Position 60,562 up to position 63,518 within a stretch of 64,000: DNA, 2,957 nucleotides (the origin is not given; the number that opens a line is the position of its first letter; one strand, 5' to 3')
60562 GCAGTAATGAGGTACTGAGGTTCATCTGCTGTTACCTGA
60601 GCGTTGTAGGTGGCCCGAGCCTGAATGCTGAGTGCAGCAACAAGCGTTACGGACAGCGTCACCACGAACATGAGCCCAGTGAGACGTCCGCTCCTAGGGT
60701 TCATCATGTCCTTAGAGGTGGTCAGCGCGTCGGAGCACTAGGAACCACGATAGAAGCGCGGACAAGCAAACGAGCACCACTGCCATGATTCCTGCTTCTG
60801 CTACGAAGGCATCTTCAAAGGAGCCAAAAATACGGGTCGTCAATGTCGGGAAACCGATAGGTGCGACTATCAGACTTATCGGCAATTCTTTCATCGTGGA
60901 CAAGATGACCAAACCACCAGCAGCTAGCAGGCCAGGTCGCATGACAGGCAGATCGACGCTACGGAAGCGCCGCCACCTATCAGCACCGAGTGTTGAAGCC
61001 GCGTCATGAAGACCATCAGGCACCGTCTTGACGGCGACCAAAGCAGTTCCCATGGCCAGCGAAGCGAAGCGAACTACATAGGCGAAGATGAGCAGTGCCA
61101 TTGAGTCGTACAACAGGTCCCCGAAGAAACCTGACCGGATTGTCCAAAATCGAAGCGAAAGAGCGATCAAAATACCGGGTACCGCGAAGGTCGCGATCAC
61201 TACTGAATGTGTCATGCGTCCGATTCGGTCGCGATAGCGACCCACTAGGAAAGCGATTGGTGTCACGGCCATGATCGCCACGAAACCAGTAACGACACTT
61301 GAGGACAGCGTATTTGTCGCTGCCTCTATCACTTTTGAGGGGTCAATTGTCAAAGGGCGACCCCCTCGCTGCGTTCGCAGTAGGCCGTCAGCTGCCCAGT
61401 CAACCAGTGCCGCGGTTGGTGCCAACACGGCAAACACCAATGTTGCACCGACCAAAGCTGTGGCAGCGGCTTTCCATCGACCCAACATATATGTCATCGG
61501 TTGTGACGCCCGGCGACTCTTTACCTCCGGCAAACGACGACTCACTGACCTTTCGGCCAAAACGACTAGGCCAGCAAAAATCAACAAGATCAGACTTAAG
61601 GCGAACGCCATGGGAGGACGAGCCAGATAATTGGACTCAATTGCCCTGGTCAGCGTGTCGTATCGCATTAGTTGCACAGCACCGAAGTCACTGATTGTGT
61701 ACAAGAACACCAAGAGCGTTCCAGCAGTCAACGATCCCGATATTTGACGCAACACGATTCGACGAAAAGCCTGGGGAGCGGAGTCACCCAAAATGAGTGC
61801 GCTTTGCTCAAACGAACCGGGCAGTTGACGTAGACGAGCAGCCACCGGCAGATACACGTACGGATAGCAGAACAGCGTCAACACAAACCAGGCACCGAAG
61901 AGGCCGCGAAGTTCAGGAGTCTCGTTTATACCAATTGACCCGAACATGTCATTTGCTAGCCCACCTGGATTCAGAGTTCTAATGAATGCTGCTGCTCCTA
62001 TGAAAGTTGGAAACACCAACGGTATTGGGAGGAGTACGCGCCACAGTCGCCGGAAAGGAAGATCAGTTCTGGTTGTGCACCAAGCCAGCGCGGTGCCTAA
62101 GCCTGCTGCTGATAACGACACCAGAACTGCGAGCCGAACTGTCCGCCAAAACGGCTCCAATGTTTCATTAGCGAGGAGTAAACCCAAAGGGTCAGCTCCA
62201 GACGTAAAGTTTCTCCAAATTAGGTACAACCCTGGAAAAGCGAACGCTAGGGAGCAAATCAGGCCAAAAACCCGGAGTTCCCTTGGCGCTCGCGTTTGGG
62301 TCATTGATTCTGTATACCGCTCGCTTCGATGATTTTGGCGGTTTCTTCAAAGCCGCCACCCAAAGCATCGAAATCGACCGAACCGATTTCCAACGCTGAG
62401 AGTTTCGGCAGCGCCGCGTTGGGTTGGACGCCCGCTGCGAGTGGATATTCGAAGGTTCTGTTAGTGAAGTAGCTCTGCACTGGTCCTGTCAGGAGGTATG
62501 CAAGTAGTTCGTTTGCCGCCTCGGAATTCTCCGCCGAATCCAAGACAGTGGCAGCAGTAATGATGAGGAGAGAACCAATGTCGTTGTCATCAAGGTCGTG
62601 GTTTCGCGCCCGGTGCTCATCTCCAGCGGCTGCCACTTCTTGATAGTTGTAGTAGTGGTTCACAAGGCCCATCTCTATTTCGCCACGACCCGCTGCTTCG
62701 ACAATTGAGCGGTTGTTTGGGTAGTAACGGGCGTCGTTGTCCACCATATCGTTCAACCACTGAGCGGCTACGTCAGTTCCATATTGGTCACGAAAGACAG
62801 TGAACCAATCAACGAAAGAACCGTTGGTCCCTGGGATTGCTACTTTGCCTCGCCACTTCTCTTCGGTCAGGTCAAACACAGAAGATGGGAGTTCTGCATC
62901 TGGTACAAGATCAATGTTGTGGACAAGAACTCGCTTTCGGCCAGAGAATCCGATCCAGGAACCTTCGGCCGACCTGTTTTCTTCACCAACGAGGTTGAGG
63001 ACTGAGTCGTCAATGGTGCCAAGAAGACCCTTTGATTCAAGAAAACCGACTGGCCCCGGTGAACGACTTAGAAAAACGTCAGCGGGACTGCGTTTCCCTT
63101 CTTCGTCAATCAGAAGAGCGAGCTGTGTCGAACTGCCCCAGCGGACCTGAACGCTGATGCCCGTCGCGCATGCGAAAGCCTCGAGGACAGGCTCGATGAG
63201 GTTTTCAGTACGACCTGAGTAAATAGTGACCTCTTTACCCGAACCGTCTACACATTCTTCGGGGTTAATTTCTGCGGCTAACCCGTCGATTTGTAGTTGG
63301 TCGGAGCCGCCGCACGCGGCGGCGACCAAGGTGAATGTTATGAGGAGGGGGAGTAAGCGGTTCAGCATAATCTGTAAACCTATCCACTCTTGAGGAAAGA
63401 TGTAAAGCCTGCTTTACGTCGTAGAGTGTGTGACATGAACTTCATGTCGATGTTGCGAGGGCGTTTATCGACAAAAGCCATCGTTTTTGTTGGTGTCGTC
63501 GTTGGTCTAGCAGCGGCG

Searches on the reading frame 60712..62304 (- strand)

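Call 37: search_protein_families(library=pfam, proteins=[window:60712-62304:-], max_evalue=0.001)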
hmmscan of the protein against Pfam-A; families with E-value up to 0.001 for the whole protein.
window:60712-62304:- (530 aa): 1 family
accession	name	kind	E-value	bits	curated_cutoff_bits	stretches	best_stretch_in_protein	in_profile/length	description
PF00528.27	BPD_transp_1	-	1.6e-20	74.1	26.4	2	348-517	2-172/184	Binding-protein-dependent transport system inner membrane component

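Call 38: search_protein_families(library=ncbifam, proteins=[window:60712-62304:-], max_evalue=0.001)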
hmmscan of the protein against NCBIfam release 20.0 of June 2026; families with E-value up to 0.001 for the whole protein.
window:60712-62304:- (530 aa): 28 families (the best 25 are shown)
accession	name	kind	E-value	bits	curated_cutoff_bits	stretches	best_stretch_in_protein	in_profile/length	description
TIGR03262.1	PhnU2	equivalog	3e-35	121.9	593.25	1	45-519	49-526/546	putative 2-aminoethylphosphonate ABC transporter permease subunit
NF011624.0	PRK15050.1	equivalog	1.1e-23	83.7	247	2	45-243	68-274/297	2-aminoethylphosphonate ABC transporter permease subunit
TIGR00969.1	3a0106s02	subfamily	8.1e-22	78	240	2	17-213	27-221/272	sulfate ABC transporter permease subunit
TIGR02141.1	modB_ABC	equivalog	1.6e-21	76.9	182.6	2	55-257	3-208/208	molybdate ABC transporter permease subunit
TIGR02139.1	permease_CysT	equivalog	1.3e-20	74.2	246.1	2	24-213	23-210/265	sulfate ABC transporter permease subunit CysT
NF040839.1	tungstate_WtpB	equivalog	9.4e-20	71.3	340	2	319-525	36-245/251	tungstate ABC transporter permease WtpB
NF008208.0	PRK10971.1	equivalog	3.7e-19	69.3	415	2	55-212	63-217/277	sulfate/thiosulfate ABC transporter permease CysT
TIGR01581.1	Mo_ABC_porter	hypoth_equivalog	1.1e-17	64.3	210.3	2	42-249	13-224/225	ABC transporter permease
TIGR03226.1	PhnU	equivalog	2.9e-16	59.8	283.45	2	396-525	174-301/311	2-aminoethylphosphonate ABC transporter permease subunit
NF006939.0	PRK09421.1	equivalog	1.9e-15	56.9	262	2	54-210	14-168/230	molybdate ABC transporter permease subunit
NF007047.0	PRK09500.1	equivalog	3.6e-15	56.3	326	2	323-518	54-244/257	spermidine/putrescine ABC transporter permease PotC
NF007044.0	PRK09497.1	equivalog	6.7e-14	52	348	1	45-257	58-277/285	spermidine/putrescine ABC transporter permease PotB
TIGR03255.1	PhnV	equivalog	5.1e-13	49.3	358.7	1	352-518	94-257/270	2-aminoethylphosphonate ABC transport system, membrane component PhnV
TIGR02140.1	permease_CysW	equivalog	8.2e-13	48.4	329.1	1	21-251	17-251/261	sulfate ABC transporter permease subunit CysW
NF008620.0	PRK11602.1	equivalog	7.9e-12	45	442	1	14-213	26-224/291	sulfate/thiosulfate ABC transporter permease CysW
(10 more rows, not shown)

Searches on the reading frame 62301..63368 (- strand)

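Call 37: search_protein_families(library=pfam, proteins=[window:62301-63368:-], max_evalue=0.001)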
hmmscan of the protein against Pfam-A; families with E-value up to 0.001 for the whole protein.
window:62301-63368:- (355 aa): 4 families
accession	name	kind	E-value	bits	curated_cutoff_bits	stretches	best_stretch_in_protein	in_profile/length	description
PF13343.11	SBP_bac_6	-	2e-18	67.2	24.6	1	95-317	3-227/245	Bacterial extracellular solute-binding protein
PF13531.11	SBP_bac_11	-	3.8e-16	60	25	1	50-302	4-222/227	Bacterial extracellular solute-binding protein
PF01547.30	SBP_bac_1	-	4.3e-13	50.4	26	1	54-294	5-302/307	Bacterial extracellular solute-binding protein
PF13416.11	SBP_bac_8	-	5.1e-09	36.7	27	1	63-323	4-274/279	Bacterial extracellular solute-binding protein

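Call 38: search_protein_families(library=ncbifam, proteins=[window:62301-63368:-], max_evalue=0.001)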
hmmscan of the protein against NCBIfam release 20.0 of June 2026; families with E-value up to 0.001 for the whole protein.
window:62301-63368:- (355 aa): 3 families
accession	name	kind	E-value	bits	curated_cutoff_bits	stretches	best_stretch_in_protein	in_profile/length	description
NF011620.1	PRK15046.1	equivalog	2.2e-13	49.7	310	1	41-318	21-298/334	2-aminoethylphosphonate ABC transporter substrate-binding protein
TIGR03261.1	phnS2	equivalog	3.9e-08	32.8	392.75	1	39-304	16-282/334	putative 2-aminoethylphosphonate ABC transporter substrate-binding protein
TIGR03227.1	PhnS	equivalog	5.7e-05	22.2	395.3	1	47-315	37-305/360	2-aminoethylphosphonate ABC transporter substrate-binding protein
